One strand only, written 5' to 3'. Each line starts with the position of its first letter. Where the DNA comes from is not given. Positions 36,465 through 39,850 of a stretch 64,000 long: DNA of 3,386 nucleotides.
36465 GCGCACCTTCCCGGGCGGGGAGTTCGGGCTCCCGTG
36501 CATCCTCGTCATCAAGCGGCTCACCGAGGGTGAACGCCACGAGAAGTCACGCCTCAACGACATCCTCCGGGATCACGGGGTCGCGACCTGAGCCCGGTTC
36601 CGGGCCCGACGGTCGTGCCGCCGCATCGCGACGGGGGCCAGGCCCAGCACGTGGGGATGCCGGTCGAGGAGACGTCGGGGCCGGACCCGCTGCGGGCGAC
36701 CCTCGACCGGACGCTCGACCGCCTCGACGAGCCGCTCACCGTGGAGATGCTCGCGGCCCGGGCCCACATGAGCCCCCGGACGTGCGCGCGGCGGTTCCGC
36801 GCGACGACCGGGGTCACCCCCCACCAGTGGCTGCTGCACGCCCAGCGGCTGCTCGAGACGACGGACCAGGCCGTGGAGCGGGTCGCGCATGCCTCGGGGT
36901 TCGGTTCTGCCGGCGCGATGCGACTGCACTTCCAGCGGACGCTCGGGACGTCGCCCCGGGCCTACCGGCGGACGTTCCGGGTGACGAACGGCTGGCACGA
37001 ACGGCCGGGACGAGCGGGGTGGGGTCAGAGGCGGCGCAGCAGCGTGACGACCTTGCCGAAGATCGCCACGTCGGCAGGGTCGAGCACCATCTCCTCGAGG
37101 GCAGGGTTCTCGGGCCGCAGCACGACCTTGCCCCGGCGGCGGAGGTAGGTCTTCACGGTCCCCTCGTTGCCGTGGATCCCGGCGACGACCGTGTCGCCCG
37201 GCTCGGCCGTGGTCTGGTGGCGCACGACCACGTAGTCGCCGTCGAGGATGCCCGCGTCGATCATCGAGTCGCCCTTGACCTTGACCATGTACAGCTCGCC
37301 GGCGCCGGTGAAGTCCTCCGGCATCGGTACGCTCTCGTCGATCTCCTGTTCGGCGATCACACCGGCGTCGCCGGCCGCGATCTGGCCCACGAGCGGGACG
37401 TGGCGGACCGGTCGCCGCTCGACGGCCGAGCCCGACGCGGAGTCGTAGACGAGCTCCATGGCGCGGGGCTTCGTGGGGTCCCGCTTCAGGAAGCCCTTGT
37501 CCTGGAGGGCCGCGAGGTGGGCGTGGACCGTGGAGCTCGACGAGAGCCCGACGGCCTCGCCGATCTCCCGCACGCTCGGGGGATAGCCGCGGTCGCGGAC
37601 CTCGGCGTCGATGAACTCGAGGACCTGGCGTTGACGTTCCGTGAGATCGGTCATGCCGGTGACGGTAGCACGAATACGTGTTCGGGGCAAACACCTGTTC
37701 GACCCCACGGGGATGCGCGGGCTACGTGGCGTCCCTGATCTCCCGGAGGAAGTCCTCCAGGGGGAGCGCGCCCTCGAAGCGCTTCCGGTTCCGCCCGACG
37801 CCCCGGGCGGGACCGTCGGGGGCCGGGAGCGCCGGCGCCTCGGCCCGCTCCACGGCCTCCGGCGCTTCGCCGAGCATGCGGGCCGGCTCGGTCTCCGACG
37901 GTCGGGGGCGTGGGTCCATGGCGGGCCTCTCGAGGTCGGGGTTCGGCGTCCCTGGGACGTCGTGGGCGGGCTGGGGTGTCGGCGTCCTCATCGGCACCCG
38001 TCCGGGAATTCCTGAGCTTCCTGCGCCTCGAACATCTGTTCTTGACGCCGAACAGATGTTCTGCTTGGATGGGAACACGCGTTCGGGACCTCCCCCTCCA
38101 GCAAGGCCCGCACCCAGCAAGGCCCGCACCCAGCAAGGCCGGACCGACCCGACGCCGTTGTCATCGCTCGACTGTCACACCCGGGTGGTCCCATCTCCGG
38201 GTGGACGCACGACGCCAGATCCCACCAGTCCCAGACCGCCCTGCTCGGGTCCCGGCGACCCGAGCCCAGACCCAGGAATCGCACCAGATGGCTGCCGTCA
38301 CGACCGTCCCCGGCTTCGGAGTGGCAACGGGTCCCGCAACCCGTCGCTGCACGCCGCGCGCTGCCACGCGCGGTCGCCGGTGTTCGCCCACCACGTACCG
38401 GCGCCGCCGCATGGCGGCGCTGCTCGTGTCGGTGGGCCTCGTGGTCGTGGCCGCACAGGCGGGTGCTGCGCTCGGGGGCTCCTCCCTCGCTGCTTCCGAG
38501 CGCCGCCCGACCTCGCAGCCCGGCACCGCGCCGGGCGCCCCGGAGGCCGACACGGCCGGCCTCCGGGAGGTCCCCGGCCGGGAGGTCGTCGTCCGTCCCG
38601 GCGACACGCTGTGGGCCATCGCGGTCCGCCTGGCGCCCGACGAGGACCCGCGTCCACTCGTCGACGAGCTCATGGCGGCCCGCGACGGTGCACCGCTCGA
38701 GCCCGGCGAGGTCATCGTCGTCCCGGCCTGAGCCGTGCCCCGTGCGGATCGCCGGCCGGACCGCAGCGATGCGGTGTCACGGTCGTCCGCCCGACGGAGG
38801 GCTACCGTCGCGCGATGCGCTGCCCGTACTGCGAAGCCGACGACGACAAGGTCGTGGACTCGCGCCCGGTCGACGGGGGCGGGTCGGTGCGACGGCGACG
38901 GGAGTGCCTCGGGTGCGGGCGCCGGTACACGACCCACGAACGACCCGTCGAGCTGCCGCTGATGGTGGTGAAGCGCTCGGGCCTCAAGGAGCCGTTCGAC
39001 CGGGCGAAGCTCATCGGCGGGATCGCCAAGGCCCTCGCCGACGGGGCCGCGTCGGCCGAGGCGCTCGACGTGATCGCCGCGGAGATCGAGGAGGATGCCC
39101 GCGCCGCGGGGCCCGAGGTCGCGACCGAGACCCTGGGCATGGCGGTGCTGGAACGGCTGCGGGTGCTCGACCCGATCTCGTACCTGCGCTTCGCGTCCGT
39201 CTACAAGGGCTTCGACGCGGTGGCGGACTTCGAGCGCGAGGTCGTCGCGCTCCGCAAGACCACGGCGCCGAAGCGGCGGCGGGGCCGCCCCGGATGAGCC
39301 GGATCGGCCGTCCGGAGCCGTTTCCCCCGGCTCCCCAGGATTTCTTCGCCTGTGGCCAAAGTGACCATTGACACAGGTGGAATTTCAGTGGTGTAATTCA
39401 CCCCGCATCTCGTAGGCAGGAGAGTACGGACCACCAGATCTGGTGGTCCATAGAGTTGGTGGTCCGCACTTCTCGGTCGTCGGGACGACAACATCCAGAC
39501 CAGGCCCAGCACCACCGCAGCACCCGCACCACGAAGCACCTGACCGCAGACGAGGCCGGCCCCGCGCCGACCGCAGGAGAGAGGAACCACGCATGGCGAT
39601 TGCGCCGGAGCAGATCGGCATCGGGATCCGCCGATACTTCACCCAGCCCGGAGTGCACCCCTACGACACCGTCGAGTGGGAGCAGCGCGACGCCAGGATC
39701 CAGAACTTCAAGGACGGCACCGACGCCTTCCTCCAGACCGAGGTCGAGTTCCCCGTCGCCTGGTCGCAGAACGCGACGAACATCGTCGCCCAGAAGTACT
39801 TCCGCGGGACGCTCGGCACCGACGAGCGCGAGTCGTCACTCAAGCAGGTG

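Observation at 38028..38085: Triple array of perfect LexA boxes, two of them exact reverse complements, in the region upstream of lexA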

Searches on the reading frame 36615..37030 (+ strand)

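Call 9: search_protein_families(library=pfam, proteins=[window:36615-37030:+], max_evalue=0.01)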
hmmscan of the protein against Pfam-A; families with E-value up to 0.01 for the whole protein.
window:36615-37030:+ (138 aa): 2 families
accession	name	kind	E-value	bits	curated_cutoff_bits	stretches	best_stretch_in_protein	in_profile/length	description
PF12833.13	HTH_18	-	7.5e-19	68.2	33.6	1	46-119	1-79/80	Helix-turn-helix domain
PF00165.29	HTH_AraC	-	5.6e-17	61.9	26.6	2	36-73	4-41/42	Bacterial regulatory helix-turn-helix proteins, AraC family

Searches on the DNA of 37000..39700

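Call 68: search_rna_families(source=window, start=37000, end=39700, threshold=evalue, max_evalue=1)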
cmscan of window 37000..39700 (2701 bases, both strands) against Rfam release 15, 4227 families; matches with E-value up to 1: 0.
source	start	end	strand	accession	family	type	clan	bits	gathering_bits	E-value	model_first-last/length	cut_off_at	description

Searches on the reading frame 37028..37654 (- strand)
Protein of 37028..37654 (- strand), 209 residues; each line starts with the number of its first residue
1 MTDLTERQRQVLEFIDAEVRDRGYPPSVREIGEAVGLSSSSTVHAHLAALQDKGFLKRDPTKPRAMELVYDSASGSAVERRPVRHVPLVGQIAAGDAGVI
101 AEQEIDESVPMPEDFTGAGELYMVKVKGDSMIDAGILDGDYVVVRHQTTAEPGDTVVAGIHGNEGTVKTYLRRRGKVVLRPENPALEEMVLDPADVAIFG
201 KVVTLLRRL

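Call 9: search_protein_families(library=pfam, proteins=[window:37028-37654:-], max_evalue=0.01)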
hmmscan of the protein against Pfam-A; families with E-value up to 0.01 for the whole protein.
window:37028-37654:- (209 aa): 7 families
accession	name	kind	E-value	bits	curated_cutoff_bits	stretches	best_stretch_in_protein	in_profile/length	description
PF00717.28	Peptidase_S24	-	2.8e-28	98.4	23.3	1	87-203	1-116/116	Peptidase S24-like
PF01726.22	LexA_DNA_bind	-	5.4e-28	97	23.7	1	1-65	1-65/65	LexA DNA binding domain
PF12802.13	MarR_2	-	9.4e-05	22.9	27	1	3-60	2-56/61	MarR family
PF09339.16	HTH_IclR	-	0.0001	22.4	22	1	26-60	19-52/52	IclR helix-turn-helix domain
PF13412.12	HTH_24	-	0.00084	19.3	21.9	1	27-57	19-48/48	Winged helix-turn-helix DNA-binding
PF04545.22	Sigma70_r4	-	0.0042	17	24.1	1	3-40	4-35/50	Sigma-70, region 4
PF00196.25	GerE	-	0.0089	16.1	23.5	0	4-53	3-44/57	Bacterial regulatory proteins, luxR family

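Call 10: find_related_loci(query=window:37028-37654:-, collection=genome_contigs, flank=4000)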
Query window:37028-37654:- (209 aa) in genome_contigs; peptide patterns used: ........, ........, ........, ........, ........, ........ (x = any residue, [..] = any of these).
599 stretches matched a pattern (row limit reached: there are more); 23 encode a relative of the query (tblastn E <= 1e-3); 23 distinct loci.
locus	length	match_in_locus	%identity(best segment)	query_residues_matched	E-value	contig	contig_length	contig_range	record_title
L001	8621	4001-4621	80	2-209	5e-113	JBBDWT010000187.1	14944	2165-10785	MAG: Acidimicrobiia bacterium isolate LejiaD_71_17 Lejia_D_6337_length_14944_cov_9, whole genome shotgun sequence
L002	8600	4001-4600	81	1-201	4e-111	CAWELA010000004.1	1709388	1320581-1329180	MAG: uncultured Acidimicrobiia bacterium isolate MFD05684.bin.2.108 genome assembly, contig: contig_37408, whole genome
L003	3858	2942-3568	78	1-209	2e-112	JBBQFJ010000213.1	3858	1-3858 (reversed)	MAG: Acidimicrobiia bacterium isolate Co_metawrap_1035 Cmw_1035_k141_18882967_length_3858_cov_7.0000, whole genome shotg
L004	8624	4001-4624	73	1-209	2e-100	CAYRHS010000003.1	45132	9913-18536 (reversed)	MAG TPA_asm: uncultured Burkholderiales bacterium isolate SRP214966_co7_265 genome assembly, contig: NODE_375_length_451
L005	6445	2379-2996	72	4-209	4e-99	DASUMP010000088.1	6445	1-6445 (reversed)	MAG TPA_asm: Acidimicrobiia bacterium isolate SMAG_U1576 k141_970941, whole genome shotgun sequence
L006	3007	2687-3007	81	1-108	2e-54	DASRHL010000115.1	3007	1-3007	MAG TPA_asm: Acidimicrobiia bacterium isolate SMAG_U10083 k141_524217, whole genome shotgun sequence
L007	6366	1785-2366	44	8-209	3e-53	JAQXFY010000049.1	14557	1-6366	MAG: bacterium isolate SUG1161 k141_9628518, whole genome shotgun sequence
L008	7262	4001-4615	41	1-209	3e-47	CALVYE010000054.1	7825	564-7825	MAG: uncultured Bacilli bacterium isolate BRZ_FK__bin87 genome assembly, contig: BRZ_FK__NODE_11006_length_7825_cov_6.52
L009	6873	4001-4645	38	1-207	6e-33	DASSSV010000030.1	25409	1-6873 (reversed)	MAG TPA_asm: Thermomicrobiales bacterium isolate SMAG_U524 k141_1675392, whole genome shotgun sequence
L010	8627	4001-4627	91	1-209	5e-128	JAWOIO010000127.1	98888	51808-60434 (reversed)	MAG: Acidimicrobiia bacterium isolate CWP5-2.bin.5 k191_196322, whole genome shotgun sequence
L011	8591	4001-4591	32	4-208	3e-25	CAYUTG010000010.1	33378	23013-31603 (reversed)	MAG TPA_asm: uncultured Marinobacter sp. isolate SRP187154_co1_347 genome assembly, contig: NODE_1161_length_33378_cov_5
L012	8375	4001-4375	35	83-208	3e-21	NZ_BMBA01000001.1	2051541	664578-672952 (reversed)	Clostridium zeae strain CSC2 sequence01, whole genome shotgun sequence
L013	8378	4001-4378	34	83-209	7e-21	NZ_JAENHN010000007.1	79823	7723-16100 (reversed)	Clostridium yunnanense strain YIM B02505 GCM70020050_7, whole genome shotgun sequence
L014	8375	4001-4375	34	83-208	1e-20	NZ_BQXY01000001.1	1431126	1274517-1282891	Clostridium folliculivorans strain D1-1 sequence01, whole genome shotgun sequence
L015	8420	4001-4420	35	67-209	3e-19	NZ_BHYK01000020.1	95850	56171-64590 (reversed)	Clostridium tagluense strain A121 sequence020, whole genome shotgun sequence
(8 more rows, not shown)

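Call 73: search_solved_structures(query=window:37028-37654:-, max_evalue=1e-10, show_alignments=1)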
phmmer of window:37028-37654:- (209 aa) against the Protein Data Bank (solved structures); distinct sequences matched with E-value up to 1e-10: 18.
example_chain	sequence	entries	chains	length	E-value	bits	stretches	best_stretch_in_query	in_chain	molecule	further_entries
3k2z_A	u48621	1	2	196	7.8e-34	120.5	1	3-209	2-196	LexA repressor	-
8s7g_A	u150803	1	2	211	8.6e-26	94.2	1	4-207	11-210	LexA repressor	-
6a2q_A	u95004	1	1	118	2.9e-25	92.5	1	98-208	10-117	LexA repressor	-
6a2r_A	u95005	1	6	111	2.9e-25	92.5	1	99-208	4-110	LexA repressor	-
6a2s_A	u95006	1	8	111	7.7e-25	91.1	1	99-208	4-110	LexA repressor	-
6a2t_A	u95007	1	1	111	2e-24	89.8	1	99-208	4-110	LexA repressor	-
7b5g_A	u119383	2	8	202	3.7e-19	72.6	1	2-194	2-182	LexA repressor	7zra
7ocj_A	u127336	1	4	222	5.2e-19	72.1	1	2-194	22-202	LexA repressor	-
1jhh_A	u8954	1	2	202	9.8e-19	71.2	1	2-194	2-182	LEXA REPRESSOR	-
1jhf_A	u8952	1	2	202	1.3e-18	70.8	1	2-194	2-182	LEXA REPRESSOR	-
3jso_A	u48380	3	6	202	2.3e-18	70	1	2-194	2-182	LexA repressor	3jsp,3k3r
8trg_I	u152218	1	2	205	2.4e-18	69.9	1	2-194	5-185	LexA repressor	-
8b0v_A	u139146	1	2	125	1.5e-15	60.8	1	86-207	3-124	LexA repressor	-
1i4v_A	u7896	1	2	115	2.4e-11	47.1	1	120-207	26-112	UMUD' PROTEIN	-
1ay9_A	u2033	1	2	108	2.5e-11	47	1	120-207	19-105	UMUD PROTEIN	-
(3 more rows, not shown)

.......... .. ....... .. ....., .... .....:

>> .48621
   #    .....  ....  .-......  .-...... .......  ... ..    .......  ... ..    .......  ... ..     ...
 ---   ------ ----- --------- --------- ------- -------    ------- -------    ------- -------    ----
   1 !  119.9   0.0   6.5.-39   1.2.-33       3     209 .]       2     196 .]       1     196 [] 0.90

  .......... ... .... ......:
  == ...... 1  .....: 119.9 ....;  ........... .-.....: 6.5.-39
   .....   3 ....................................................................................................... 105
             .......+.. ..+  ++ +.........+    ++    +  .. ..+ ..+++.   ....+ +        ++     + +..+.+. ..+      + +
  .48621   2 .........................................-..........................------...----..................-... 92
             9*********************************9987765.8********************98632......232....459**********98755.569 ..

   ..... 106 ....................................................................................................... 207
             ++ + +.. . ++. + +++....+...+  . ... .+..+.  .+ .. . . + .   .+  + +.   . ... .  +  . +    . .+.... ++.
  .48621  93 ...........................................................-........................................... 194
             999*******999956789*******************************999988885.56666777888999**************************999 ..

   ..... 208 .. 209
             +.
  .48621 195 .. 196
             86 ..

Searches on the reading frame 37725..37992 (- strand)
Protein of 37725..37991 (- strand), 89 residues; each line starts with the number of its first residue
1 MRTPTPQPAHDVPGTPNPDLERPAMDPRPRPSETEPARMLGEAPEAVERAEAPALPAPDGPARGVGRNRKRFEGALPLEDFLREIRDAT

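Call 9: search_protein_families(library=pfam, proteins=[window:37725-37992:-], max_evalue=0.01)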
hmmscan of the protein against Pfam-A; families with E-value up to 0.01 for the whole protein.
window:37725-37992:- (89 aa): 0 families

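Call 11: search_protein_families(library=ncbifam, proteins=[window:37725-37992:-], max_evalue=10)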
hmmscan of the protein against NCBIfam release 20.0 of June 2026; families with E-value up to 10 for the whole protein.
window:37725-37992:- (89 aa): 0 families

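Call 14: search_protein_families(library=pfam, proteins=[window:37725-37991:-], max_evalue=1)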
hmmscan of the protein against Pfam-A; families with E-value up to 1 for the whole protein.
window:37725-37991:- (89 aa): 0 families

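Call 38: find_homologous_proteins(query=window:37725-37991:-, max_evalue=0.001)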
Query window:37725-37991:- (89 aa): 9 proteins with E <= 0.001 among 14 candidates.
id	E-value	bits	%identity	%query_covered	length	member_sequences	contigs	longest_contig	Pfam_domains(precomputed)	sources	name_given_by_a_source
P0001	2.9e-32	129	100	73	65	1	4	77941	-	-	-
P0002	1.7e-24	104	83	73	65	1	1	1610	-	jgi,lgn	-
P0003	6.9e-16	76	59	73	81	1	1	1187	-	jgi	jgi:hypothetical protein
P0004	4.8e-15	74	66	71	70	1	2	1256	-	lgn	-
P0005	9.7e-14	69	56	73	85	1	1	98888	-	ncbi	ncbi:MAG: hypothetical protein R6X23_08430 [Acidimicrobiia bacterium]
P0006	6.4e-12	64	64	71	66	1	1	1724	-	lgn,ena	-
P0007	2.3e-11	62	63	71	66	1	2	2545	-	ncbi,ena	-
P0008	3.4e-9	55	65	72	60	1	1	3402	-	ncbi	-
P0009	3.5e-7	48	58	72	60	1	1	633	-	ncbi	-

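Call 43: find_encoding_contigs(protein=P0008, flank=3000, max_places=3)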
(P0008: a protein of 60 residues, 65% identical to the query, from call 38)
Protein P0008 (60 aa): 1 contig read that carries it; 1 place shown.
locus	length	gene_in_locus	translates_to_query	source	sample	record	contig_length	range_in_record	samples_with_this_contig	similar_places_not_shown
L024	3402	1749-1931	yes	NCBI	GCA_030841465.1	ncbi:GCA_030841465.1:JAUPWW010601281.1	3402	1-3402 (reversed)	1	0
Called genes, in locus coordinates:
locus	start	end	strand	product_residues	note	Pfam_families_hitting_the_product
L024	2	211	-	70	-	?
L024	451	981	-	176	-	PF22811:Zn_ribbon_NrdR, PF03477:ATP-cone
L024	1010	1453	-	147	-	-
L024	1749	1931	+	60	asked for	-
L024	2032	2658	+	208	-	PF01726:LexA_DNA_bind, PF12802:MarR_2 (weak), PF00717:Peptidase_S24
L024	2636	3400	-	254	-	?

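Call 44: find_encoding_contigs(protein=P0007, flank=3000, max_places=3)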
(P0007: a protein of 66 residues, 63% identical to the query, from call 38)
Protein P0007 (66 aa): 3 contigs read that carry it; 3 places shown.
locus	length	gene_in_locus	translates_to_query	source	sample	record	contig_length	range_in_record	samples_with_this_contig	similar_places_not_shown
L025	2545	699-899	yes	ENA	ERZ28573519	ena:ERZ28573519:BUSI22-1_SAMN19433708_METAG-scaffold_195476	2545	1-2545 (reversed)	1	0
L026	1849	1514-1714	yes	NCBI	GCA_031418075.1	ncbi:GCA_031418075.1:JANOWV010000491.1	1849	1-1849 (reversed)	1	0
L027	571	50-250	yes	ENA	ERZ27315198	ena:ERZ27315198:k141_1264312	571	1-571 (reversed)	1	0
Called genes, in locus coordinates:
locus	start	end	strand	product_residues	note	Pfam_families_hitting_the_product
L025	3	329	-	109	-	?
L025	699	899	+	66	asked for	-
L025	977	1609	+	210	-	PF01726:LexA_DNA_bind, PF12802:MarR_2 (faint), PF00717:Peptidase_S24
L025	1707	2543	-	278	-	?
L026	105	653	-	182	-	PF22811:Zn_ribbon_NrdR, PF03477:ATP-cone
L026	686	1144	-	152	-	-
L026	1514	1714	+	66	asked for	-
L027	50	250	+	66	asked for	-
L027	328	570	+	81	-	?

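Call 63: predict_structure(alignment_id=A1)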
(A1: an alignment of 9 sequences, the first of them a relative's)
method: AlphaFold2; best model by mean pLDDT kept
length: 65 residues; sequences in the alignment: 9
mean_pLDDT: 63.7   pTM: 0.27
mean pLDDT of the five models: 63.7, 63.0, 60.7, 60.4, 59.4
residues with pLDDT >= 90: 1; 70-90: 16; 50-70: 40; < 50: 8
segments of 3 or more residues with pLDDT < 50: none
pLDDT, mean of each block of 10 residues (from residue 1): 63 57 51 54 65 87 73
secondary structure, 60 per line:
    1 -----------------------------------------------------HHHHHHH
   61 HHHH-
elements in order: H54-64

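Call 66: search_protein_representatives(alignment_id=A1)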
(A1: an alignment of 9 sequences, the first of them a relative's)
Query: 9 sequences, 66 profile positions. Proteins with E-value up to 0.001 (for the whole library): 6; up to 1e-10: 3; up to 1e-30: 0. The best 6 are listed.
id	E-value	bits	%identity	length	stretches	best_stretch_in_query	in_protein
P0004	1.6e-30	121.5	-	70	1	1-65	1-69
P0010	6.3e-18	81.2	-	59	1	1-65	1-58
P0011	1.0e-12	64.5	-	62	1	1-65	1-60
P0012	8.5e-07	45.5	-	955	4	28-57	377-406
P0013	9.9e-06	42.1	-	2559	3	6-38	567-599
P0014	1.8e-04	38.1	-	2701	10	11-31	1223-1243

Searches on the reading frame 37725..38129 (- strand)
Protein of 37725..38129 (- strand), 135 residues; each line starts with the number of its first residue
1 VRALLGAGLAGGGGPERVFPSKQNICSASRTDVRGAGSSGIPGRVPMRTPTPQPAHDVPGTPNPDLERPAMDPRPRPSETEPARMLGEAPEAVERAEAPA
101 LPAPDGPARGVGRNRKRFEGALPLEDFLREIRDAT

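Call 9: search_protein_families(library=pfam, proteins=[window:37725-38129:-], max_evalue=0.01)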
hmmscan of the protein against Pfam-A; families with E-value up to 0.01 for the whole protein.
window:37725-38129:- (135 aa): 0 families

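Call 11: search_protein_families(library=ncbifam, proteins=[window:37725-38129:-], max_evalue=10)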
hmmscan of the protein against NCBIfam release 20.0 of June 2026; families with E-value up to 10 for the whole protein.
window:37725-38129:- (135 aa): 1 family
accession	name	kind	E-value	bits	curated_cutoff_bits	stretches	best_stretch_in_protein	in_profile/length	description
NF037973.1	metallo_SslE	exception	1.2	6.3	3000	1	27-79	31-88/1519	lipoprotein metalloprotease SslE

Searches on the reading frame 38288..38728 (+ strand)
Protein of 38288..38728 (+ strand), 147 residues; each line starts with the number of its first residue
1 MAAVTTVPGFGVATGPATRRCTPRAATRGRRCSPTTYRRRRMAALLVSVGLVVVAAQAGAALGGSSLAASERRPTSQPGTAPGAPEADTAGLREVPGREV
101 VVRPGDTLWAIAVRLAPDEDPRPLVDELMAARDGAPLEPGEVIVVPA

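Call 9: search_protein_families(library=pfam, proteins=[window:38290-38728:+], max_evalue=0.01)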
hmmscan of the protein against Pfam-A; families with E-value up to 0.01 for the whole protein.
window:38290-38728:+ (146 aa): 0 families

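Call 11: search_protein_families(library=ncbifam, proteins=[window:38290-38728:+], max_evalue=10)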
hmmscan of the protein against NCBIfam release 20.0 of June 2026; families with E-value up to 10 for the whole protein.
window:38290-38728:+ (146 aa): 0 families

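Call 14: search_protein_families(library=pfam, proteins=[window:38288-38728:+], max_evalue=1)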
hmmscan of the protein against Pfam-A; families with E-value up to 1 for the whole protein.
window:38288-38728:+ (147 aa): 2 families
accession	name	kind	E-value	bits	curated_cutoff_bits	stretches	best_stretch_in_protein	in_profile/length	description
PF01476.26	LysM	-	0.00014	22.1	20.9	1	101-115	2-16/43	LysM domain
PF05757.16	PsbQ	-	0.72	10.3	26.9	1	1-94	1-86/204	Oxygen evolving enhancer protein 3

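Call 56: search_solved_structures(query=window:38288-38728:+, max_evalue=1, show_alignments=2)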
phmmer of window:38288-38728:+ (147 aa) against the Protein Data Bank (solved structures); distinct sequences matched with E-value up to 1: 7.
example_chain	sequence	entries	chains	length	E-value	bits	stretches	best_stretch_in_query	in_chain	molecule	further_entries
5k2l_A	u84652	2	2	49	0.051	16.7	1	100-146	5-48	Chitinase, lysozyme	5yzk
3jc8_Ta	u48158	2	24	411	0.083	16.1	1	58-114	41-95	LysM domain protein | TsaP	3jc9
4uz2_A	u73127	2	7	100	0.087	16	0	101-146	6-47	CELL WALL-BINDING ENDOPEPTIDASE-RELATED PROTEIN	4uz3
7vw6_A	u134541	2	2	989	0.2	14.8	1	72-116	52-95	Formate dehydrogenase | Tungsten-containing formate dehydrogenase alpha subunit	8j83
7e5z_A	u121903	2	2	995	0.2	14.8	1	72-116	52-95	Formate dehydrogenase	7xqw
5yz6_A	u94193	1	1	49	0.35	14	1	100-146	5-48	Chitinase, lysozyme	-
7p4i_A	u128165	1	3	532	0.48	13.6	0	14-74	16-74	Neutral amino acid transporter A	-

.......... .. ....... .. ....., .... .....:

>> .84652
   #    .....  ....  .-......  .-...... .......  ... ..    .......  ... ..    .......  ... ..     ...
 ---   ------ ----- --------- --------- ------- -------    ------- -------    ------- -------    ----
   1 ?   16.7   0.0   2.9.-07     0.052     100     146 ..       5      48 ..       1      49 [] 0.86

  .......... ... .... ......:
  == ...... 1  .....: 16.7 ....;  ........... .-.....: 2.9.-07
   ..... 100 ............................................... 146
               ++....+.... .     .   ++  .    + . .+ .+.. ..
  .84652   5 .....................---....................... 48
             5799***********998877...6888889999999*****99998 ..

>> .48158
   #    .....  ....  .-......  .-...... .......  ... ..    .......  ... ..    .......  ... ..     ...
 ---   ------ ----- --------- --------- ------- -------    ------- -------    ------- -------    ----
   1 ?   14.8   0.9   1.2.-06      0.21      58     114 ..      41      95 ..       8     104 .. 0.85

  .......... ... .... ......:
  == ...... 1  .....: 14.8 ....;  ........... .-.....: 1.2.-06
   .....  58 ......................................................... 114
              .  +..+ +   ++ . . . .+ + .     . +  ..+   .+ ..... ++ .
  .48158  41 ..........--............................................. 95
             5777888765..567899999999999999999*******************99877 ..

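Call 57: search_protein_families(library=ncbifam, proteins=[window:38288-38728:+], max_evalue=1)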
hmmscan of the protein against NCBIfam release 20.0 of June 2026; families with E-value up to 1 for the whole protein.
window:38288-38728:+ (147 aa): 5 families
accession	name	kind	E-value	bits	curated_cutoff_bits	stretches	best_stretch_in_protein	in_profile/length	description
NF010723.1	PRK14125.1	equivalog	0.0077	16.2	60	1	98-146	33-85/87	cell division suppressor protein YneA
NF012230.0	LWXIA_domain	equivalog_domain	0.039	14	33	1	99-114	4-19/74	LWXIA domain-containing protein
NF058595.1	invert_tail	domain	0.041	14.2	37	1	36-83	48-89/113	lipo-invert putative C-terminal anchoring domain-containing protein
TIGR02899.1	spore_safA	subfamily_domain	0.047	13.7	67.85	1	102-114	1-13/44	SafA/ExsA family spore coat assembly protein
NF051432.1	PepSY_MTB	domain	0.38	11.2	60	1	50-100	14-59/101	PepSY domain-containing protein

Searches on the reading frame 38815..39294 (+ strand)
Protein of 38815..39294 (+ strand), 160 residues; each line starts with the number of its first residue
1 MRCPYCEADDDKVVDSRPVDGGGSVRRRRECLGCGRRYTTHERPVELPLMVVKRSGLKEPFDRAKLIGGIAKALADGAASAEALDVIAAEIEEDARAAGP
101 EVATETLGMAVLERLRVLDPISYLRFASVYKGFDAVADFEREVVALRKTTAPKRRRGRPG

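Call 9: search_protein_families(library=pfam, proteins=[window:38815-39294:+], max_evalue=0.01)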
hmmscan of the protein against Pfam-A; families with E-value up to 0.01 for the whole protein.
window:38815-39294:+ (160 aa): 2 families
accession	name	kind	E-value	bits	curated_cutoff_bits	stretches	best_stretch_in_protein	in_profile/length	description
PF22811.2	Zn_ribbon_NrdR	-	5.2e-20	71.6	27.2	1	1-42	1-42/42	Transcriptional repressor NrdR-like, N-terminal domain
PF03477.21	ATP-cone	-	2.6e-12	47.5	25.8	1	50-133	2-85/88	ATP cone domain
